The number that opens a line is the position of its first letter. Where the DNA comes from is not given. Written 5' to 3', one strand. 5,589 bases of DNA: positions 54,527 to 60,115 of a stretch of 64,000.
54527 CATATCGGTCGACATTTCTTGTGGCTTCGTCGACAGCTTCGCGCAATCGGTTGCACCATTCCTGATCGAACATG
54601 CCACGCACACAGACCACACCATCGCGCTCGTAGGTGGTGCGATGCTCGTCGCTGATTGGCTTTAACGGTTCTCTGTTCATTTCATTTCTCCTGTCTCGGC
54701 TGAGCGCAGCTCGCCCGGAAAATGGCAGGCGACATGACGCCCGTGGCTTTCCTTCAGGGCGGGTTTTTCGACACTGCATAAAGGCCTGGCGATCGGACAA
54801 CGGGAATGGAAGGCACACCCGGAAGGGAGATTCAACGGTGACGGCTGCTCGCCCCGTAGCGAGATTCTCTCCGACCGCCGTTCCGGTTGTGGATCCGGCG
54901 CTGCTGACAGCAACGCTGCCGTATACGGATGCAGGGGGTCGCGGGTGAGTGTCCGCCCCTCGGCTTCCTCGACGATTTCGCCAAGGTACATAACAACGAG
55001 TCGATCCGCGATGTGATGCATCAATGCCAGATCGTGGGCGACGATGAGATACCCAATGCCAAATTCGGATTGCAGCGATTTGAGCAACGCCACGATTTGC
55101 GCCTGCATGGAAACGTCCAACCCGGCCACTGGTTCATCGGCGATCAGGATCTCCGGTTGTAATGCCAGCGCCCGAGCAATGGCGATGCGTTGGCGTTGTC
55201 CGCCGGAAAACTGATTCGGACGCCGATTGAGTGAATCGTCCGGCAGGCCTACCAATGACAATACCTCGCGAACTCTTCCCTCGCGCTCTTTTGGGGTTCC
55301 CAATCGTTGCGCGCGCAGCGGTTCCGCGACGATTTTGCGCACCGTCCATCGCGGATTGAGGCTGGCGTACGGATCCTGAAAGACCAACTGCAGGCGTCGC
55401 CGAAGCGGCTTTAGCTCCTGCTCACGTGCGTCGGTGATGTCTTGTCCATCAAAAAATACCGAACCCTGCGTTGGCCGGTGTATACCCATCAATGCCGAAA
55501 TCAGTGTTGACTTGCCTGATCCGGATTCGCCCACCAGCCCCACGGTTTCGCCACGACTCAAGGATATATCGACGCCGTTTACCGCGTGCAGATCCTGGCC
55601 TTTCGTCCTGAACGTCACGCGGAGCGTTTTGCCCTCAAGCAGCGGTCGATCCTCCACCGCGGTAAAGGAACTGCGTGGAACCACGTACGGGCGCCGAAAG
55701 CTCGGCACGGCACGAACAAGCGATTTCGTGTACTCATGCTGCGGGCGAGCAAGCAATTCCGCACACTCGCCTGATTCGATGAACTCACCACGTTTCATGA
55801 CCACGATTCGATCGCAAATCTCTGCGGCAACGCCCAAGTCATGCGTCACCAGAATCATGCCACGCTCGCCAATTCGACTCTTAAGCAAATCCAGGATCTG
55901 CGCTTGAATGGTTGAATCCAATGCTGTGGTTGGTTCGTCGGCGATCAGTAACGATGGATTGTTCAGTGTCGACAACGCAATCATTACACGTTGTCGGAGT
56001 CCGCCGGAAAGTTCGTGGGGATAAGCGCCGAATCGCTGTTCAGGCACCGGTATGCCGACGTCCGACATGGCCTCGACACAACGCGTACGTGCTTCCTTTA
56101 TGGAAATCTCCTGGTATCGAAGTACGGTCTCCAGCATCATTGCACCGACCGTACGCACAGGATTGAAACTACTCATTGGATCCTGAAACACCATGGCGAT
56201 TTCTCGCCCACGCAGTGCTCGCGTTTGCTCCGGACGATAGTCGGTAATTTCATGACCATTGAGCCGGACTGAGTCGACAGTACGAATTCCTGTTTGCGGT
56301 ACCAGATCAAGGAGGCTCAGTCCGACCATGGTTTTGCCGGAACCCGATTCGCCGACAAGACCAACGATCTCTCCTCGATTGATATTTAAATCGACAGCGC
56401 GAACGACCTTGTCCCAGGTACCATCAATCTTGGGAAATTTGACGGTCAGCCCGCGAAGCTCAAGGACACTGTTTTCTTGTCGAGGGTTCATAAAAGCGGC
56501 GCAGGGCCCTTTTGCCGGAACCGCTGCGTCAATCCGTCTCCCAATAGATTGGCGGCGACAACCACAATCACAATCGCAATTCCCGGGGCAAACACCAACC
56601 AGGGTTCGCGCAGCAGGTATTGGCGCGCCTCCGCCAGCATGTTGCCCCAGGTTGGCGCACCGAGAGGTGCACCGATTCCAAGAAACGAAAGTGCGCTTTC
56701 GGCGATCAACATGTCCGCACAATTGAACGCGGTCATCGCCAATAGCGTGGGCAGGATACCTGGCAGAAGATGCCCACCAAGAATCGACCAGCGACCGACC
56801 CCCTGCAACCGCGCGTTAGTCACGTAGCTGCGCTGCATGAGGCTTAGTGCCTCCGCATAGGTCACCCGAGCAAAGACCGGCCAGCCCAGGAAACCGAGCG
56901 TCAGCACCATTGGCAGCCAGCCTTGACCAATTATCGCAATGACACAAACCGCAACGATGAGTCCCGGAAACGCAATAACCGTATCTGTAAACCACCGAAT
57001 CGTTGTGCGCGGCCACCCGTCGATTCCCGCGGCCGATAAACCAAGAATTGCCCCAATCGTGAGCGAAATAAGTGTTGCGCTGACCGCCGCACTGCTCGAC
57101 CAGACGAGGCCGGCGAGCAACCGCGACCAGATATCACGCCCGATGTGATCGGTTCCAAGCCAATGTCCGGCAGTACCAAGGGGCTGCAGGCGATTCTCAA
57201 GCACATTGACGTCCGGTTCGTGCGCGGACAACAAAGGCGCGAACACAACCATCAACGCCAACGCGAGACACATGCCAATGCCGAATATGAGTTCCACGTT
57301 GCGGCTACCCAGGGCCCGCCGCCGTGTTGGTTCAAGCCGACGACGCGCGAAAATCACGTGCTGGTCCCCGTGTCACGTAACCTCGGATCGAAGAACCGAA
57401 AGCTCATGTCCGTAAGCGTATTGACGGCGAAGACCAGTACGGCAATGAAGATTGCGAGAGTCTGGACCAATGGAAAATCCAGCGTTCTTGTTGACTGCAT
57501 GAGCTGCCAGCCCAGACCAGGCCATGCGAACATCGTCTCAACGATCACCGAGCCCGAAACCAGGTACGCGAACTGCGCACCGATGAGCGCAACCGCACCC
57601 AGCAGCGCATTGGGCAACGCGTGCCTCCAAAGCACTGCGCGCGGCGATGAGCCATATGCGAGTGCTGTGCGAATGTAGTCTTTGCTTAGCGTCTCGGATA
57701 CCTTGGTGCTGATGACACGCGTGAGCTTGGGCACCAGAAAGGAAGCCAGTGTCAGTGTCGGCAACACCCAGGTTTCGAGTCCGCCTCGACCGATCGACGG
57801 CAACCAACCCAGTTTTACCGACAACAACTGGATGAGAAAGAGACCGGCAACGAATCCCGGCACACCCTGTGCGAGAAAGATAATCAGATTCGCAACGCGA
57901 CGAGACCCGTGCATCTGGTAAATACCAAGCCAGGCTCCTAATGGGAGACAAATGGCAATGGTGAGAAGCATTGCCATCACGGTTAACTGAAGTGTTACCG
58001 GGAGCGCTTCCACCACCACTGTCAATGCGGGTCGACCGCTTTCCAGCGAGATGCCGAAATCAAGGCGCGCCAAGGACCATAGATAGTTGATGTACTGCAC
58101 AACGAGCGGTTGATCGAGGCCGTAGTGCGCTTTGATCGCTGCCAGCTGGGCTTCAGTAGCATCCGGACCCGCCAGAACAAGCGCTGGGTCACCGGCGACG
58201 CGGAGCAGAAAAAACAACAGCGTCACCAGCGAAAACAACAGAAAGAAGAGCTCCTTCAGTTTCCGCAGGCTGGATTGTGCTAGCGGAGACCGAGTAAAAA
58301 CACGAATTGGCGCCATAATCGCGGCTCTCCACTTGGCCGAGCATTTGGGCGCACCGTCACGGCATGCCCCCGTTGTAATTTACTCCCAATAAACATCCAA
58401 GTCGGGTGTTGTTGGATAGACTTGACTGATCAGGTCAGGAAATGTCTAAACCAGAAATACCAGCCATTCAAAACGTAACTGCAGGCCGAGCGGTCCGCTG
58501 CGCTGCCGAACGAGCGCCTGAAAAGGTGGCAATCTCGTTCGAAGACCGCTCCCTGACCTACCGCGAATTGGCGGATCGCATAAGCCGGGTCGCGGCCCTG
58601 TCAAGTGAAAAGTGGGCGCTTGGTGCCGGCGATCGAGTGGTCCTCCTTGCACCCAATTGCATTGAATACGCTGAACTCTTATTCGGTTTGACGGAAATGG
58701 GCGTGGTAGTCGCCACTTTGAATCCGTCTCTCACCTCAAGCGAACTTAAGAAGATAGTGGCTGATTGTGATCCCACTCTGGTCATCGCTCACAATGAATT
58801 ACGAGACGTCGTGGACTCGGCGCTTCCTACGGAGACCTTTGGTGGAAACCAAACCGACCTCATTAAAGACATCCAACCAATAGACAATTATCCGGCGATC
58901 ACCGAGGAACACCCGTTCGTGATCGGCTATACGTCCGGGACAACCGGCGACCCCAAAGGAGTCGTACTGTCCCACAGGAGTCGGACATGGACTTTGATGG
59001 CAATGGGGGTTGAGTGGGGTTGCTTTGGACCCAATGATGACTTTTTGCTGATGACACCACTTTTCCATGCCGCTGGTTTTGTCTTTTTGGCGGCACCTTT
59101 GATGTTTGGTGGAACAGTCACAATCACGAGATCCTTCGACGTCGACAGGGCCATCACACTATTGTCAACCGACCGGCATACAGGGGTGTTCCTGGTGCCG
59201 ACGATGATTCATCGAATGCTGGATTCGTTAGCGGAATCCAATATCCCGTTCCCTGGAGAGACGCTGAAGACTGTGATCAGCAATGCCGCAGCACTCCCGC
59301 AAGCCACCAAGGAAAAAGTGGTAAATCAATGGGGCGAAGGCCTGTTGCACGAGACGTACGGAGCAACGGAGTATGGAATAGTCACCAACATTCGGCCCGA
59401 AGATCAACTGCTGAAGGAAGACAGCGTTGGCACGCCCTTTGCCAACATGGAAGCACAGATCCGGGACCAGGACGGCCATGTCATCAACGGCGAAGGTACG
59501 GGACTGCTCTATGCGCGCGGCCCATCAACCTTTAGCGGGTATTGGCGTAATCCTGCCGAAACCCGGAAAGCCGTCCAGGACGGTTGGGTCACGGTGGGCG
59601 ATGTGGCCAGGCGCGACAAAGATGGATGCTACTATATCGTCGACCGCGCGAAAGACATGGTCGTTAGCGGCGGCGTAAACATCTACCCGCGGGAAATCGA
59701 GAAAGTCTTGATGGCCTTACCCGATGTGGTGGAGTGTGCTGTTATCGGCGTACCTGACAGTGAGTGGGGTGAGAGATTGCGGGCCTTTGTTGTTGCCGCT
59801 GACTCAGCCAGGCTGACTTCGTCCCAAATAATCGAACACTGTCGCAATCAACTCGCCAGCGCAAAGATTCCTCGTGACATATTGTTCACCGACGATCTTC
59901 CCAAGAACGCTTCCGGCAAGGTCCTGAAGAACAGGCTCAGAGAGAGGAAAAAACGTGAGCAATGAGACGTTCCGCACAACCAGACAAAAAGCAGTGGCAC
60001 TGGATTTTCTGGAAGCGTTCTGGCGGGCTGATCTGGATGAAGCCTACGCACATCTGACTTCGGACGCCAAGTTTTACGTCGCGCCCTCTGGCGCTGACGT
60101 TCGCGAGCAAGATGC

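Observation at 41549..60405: About 18.9 kb lower-GC block wedged against the 3' end of tRNA-Phe: an integrase-less, regulator-less catabolic island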

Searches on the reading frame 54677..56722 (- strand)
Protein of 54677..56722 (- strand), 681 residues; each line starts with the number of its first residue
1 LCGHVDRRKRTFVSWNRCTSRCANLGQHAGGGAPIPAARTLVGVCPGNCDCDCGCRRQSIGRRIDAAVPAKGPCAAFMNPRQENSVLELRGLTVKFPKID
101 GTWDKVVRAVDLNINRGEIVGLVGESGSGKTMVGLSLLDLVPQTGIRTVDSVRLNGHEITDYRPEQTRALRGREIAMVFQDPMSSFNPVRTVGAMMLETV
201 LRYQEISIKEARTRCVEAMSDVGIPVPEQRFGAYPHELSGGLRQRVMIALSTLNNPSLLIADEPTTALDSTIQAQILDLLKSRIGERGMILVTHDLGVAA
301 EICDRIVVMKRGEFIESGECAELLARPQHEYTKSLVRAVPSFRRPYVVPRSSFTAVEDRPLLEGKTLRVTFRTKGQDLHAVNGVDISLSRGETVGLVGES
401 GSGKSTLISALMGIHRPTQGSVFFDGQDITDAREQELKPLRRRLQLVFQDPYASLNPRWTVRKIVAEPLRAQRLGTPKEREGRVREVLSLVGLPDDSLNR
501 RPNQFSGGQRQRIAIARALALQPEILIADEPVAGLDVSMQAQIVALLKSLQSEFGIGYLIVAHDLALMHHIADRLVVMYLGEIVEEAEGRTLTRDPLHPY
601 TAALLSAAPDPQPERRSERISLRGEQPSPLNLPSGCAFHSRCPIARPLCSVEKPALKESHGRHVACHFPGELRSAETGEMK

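Call 8: search_protein_families(library=pfam, proteins=[window:54677-56722:-], max_evalue=0.001)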
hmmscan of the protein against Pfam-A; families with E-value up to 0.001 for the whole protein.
window:54677-56722:- (681 aa): 11 families
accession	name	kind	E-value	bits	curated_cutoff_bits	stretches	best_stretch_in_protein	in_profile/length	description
PF00005.33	ABC_tran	-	4e-64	215.8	25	2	382-533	2-137/137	ABC transporter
PF08352.17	oligo_HPY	-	3.7e-25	88.5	27.1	2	584-649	1-65/65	Oligopeptide/dipeptide transporter, C-terminal region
PF13304.12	AAA_21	-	1.8e-12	48.4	27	0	235-298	235-302/304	AAA domain, putative AbiEii toxin, Type IV TA system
PF02463.25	SMC_N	-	2.3e-10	40.7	40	1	393-579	26-212/220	RecF/RecN/SMC N terminal domain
PF13191.12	AAA_16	-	3.9e-08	34.4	32.6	0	389-423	22-55/167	AAA ATPase domain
PF13555.12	AAA_29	-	1e-07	32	27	1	381-419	12-50/61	P-loop containing region of AAA domain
PF13401.12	AAA_22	-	5.4e-07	30.4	27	0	119-158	7-45/130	AAA domain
PF01078.27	Mg_chelatase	-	0.00014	21.8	20.3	0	379-430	10-61/207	Magnesium chelatase, subunit ChlI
PF13481.12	AAA_25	-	0.0002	21.5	27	0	388-412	30-54/195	AAA domain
PF03193.22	RsgA_GTPase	-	0.00022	21.5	30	0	387-413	103-128/174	RsgA GTPase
PF19993.5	DO-GTPase2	-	0.00083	19.5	27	0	393-414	2-23/226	Double-GTPase 2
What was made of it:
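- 54677..56491 (-): Fused double ATPase of the ABC importer (DppD/DppF-like), 604 aa. Pfam ABC_tran twice and oligo_HPY twice (call 8).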

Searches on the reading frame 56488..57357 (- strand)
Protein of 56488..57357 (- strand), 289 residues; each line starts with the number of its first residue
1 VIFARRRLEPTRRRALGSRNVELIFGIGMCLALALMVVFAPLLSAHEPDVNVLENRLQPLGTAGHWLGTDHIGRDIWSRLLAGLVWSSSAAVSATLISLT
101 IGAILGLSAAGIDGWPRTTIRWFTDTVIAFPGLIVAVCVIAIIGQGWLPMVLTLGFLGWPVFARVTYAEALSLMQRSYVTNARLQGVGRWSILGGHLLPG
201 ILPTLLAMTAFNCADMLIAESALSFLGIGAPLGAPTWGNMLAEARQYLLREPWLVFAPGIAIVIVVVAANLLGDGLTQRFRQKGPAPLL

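Call 8: search_protein_families(library=pfam, proteins=[window:56488-57357:-], max_evalue=0.001)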
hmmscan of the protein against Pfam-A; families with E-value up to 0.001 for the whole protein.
window:56488-57357:- (289 aa): 1 family
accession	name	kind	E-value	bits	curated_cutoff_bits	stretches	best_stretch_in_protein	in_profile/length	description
PF00528.27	BPD_transp_1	-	3.1e-28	99.2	26.4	1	102-281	1-183/184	Binding-protein-dependent transport system inner membrane component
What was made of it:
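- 56488..57357 (-): ABC importer permease, 289 aa. Pfam BPD_transp_1 (call 8).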

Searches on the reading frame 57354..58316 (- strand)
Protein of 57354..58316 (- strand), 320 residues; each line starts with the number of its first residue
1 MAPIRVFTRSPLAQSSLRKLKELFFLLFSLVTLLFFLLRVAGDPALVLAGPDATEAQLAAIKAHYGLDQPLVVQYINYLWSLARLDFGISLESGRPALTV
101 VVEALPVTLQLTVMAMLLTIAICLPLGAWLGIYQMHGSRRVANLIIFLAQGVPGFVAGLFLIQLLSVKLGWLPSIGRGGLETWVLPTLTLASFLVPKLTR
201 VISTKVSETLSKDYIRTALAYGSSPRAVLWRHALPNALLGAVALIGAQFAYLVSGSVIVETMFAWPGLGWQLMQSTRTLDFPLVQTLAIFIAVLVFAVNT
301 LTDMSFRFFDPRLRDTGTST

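Call 8: search_protein_families(library=pfam, proteins=[window:57354-58316:-], max_evalue=0.001)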
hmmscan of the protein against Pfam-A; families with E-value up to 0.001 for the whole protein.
window:57354-58316:- (320 aa): 2 families
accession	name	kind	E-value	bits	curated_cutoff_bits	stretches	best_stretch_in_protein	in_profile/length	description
PF00528.27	BPD_transp_1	-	1.4e-32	113.4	26.4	1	124-314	2-183/184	Binding-protein-dependent transport system inner membrane component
PF19300.4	BPD_transp_1_N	-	2.8e-09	37.6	23.8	1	24-109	15-111/114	Binding-prot-dependent transport system membrane comp, N-term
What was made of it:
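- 57354..58316 (-): ABC importer permease, 320 aa. Pfam BPD_transp_1 and BPD_transp_1_N (call 8).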

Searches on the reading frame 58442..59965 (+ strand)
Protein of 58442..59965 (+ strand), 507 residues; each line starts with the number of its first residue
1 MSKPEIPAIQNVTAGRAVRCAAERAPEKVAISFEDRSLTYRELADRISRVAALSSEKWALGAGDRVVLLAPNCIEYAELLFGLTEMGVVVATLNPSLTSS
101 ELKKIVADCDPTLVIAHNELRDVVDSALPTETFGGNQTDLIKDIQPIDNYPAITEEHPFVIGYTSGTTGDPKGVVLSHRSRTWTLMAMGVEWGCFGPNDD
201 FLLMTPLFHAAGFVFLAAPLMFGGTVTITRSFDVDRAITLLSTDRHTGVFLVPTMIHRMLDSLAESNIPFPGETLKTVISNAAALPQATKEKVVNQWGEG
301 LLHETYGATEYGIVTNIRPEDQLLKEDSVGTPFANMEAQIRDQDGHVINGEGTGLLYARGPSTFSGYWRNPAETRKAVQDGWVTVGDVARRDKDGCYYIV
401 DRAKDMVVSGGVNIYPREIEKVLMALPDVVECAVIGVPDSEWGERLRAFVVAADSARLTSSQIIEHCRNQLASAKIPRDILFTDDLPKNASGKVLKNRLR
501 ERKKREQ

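Call 8: search_protein_families(library=pfam, proteins=[window:58442-59965:+], max_evalue=0.001)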
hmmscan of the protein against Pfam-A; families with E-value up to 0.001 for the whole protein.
window:58442-59965:+ (507 aa): 2 families
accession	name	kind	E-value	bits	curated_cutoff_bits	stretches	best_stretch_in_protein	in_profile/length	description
PF00501.34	AMP-binding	-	4.4e-75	253.3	29.9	1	21-368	4-384/384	AMP-binding enzyme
PF13193.12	AMP-binding_C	-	9.8e-23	81.3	24.5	1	418-493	1-76/76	AMP-binding enzyme C-terminal domain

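Call 25: find_encoding_contigs(protein=window:58442-59965:+, flank=10000, max_places=10)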
Protein window:58442-59965:+ (507 aa): 6 contigs read that carry it; 2 places shown.
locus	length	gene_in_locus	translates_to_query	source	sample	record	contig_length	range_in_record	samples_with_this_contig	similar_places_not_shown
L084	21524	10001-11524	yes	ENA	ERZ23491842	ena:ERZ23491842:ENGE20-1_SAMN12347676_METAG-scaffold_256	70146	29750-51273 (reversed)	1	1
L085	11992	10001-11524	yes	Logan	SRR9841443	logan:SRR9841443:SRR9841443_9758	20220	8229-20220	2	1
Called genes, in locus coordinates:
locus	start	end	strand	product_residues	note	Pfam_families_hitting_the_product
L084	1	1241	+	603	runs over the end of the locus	PF00561:Abhydrolase_1 (weak), PF12146:Hydrolase_4, PF01738:DLH (faint)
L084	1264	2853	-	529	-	PF00561:Abhydrolase_1, PF12146:Hydrolase_4 (weak), PF12697:Abhydrolase_6 (weak), PF00561:Abhydrolase_1 (weak), PF12697:Abhydrolase_6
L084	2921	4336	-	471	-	PF00496:SBP_bac_5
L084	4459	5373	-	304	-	PF00903:Glyoxalase (weak)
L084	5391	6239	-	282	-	PF05721:PhyH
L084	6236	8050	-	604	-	PF00005:ABC_tran, PF02463:SMC_N (faint), PF13191:AAA_16 (faint), PF13401:AAA_22 (faint), PF13555:AAA_29 (faint), PF13304:AAA_21 (faint), PF00005:ABC_tran, PF08352:oligo_HPY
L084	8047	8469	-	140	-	PF00528:BPD_transp_1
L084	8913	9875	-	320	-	PF19300:BPD_transp_1_N, PF00528:BPD_transp_1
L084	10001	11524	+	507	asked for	PF00501:AMP-binding, PF13193:AMP-binding_C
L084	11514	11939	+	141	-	PF12680:SnoaL_2 (weak)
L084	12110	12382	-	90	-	PF04362:Iron_traffic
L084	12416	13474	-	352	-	PF00730:HhH-GPD, PF00633:HHH (weak), PF14815:NUDIX_4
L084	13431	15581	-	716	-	PF03412:Peptidase_C39, PF13191:AAA_16 (faint), PF00664:ABC_membrane, PF13304:AAA_21 (faint), PF00005:ABC_tran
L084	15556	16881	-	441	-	PF25919:BSH_CusB (faint), PF00364:Biotin_lipoyl (faint), PF26002:Beta-barrel_AprE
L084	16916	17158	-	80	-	-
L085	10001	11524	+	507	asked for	PF00501:AMP-binding, PF13193:AMP-binding_C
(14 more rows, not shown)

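Call 50: search_protein_families(library=ncbifam, proteins=[window:58442-59965:+], max_evalue=0.00001)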
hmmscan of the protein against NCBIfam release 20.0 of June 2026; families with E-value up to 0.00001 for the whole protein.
window:58442-59965:+ (507 aa): 105 families (the best 25 are shown)
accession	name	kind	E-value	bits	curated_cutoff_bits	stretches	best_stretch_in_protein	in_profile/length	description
NF004837.0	PRK06187.1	subfamily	6.4e-121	404.2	476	1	12-505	8-524/531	long-chain-fatty-acid--CoA ligase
NF006182.0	PRK08316.1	subfamily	1.7e-104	350.2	663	1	8-504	7-518/523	fatty acyl-CoA synthetase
NF005307.0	PRK06839.1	equivalog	7.4e-97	325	748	1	22-504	12-494/496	o-succinylbenzoate--CoA ligase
NF009071.0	PRK12406.1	subfamily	2.4e-91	306.7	701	2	149-502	146-501/510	acyl-CoA synthetase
NF052269.1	Staph_lig_FadD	equivalog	3.5e-89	299.4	650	1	26-503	14-493/499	long-chain-fatty-acid--CoA ligase FadD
NF002966.0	PRK03640.1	equivalog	6.1e-89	298.8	556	1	22-504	12-481/483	o-succinylbenzoate--CoA ligase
NF006181.0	PRK08314.1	subfamily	5.8e-87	292.2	705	2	157-506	205-557/563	long-chain-fatty-acid--CoA ligase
NF005797.0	PRK07638.1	equivalog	1.6e-86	290.8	518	1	20-501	9-477/487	acyl-CoA synthetase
NF004114.0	PRK05605.1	equivalog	6.2e-86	288.9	766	2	148-502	213-568/575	long-chain-fatty-acid--CoA ligase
NF005801.1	PRK07656.1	equivalog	7.6e-85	285.4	657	1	16-500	5-500/500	FadD3 family acyl-CoA ligase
NF006572.0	PRK09088.1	equivalog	2.7e-83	280.3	696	1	22-503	11-487/491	acyl-CoA synthetase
NF004797.0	PRK06145.1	equivalog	2.4e-82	276.9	850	1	18-502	8-494/499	acyl-CoA synthetase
NF005702.0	PRK07514.1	subfamily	2.5e-82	276.9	558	1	19-504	10-501/506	malonyl-CoA synthase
NF009233.0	PRK12583.1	subfamily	2.3e-79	267.3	832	2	152-503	197-550/558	fatty acid CoA ligase family protein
NF006523.0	PRK08974.1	equivalog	6.3e-78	262.3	884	2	151-504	201-554/561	long-chain-fatty-acid--CoA ligase FadD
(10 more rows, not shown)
